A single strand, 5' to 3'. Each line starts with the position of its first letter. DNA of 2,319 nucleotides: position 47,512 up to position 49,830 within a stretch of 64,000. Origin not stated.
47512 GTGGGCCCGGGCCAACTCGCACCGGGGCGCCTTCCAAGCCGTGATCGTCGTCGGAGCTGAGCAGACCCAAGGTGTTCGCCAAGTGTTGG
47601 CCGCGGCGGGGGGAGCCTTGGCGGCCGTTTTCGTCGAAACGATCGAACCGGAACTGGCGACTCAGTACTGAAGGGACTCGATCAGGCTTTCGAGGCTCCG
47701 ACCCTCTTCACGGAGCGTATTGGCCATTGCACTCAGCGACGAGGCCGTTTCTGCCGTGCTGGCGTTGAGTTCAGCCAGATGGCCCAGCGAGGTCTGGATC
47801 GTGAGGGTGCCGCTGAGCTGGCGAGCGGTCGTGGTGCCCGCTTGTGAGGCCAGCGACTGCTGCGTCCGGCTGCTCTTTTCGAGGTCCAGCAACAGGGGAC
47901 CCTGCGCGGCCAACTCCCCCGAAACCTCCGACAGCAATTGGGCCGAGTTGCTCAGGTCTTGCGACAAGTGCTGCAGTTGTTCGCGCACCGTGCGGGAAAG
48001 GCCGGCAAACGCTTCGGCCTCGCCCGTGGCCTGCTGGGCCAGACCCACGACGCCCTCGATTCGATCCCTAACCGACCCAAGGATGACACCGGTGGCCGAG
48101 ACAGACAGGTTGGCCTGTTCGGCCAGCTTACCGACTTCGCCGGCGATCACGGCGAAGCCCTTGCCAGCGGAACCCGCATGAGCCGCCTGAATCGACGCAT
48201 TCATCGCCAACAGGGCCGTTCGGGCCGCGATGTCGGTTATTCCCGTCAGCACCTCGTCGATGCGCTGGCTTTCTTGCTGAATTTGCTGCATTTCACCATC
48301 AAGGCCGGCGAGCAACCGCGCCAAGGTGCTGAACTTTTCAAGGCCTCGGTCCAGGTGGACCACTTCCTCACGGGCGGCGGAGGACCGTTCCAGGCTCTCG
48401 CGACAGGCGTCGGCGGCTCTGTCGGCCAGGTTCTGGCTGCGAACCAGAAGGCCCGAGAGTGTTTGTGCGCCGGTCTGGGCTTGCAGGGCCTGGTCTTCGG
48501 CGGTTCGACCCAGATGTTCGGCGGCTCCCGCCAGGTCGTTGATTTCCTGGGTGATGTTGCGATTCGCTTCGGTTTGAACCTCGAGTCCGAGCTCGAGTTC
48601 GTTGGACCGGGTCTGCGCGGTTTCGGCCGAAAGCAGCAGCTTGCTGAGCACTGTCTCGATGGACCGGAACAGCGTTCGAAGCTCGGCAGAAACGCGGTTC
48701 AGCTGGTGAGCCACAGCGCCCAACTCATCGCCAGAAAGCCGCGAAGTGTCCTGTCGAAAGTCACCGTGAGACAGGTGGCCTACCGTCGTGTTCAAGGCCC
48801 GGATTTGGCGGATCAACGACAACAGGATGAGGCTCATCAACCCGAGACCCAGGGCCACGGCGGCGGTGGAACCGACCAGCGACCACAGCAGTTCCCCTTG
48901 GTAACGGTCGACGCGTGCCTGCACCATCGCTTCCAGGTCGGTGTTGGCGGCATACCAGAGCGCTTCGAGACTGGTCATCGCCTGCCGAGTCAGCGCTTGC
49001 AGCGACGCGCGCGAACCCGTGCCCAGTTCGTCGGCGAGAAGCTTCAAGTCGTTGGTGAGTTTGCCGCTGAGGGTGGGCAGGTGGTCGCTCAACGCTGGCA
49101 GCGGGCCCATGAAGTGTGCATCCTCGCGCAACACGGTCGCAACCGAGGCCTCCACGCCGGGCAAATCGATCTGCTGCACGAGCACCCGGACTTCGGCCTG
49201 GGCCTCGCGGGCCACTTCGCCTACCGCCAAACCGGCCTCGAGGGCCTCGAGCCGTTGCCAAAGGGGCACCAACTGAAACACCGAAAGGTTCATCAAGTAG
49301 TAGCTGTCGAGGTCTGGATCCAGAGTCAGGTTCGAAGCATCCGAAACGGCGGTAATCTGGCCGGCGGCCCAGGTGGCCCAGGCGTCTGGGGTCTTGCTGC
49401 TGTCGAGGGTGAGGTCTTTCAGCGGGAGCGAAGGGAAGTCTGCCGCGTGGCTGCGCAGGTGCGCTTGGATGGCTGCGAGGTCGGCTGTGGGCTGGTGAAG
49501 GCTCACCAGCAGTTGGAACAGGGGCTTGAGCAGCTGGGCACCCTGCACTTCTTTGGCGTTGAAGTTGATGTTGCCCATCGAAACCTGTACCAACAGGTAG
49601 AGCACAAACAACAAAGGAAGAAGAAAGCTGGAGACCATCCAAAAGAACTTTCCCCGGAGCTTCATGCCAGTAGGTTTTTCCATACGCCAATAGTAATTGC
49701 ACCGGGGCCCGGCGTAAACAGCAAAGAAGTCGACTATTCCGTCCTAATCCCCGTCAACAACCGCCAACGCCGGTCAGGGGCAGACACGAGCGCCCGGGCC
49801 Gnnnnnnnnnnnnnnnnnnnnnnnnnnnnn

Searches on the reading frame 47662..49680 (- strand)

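Call 57: search_protein_families(library=ncbifam, proteins=[window:47662-49680:-], max_evalue=0.00001)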
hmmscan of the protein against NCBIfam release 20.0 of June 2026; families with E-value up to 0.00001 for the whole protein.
window:47662-49680:- (672 aa): 7 families
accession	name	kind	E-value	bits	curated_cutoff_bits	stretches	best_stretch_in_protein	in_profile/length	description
NF058645.1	MCPCtpMPsAe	equivalog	2.1e-19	69.7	900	2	419-584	336-491/558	methyl-accepting chemotaxis protein CtpM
NF050802.1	AspChtxCcaA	equivalog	2e-12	46.3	1300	1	423-529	534-627/700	aspartate chemotaxis receptor CcaA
NF047851.1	MCPCitTducer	equivalog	3.5e-11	42.9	900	1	464-531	350-417/553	methyl-accepting chemotaxis citrate transducer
NF011615.0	PRK15041.1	equivalog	4.4e-11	42.2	947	1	463-525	350-412/554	methyl-accepting chemotaxis protein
NF007309.0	PRK09793.1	equivalog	4.7e-11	42.4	903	1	382-538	279-422/533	methyl-accepting chemotaxis protein IV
NF041847.1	transduc_aer2_vibrio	equivalog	5.5e-11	41.4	1200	1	463-544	587-665/804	aerotaxis transducer Aer2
NF011622.0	PRK15048.1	equivalog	8.9e-10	38.3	900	1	455-524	340-409/553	methyl-accepting chemotaxis protein II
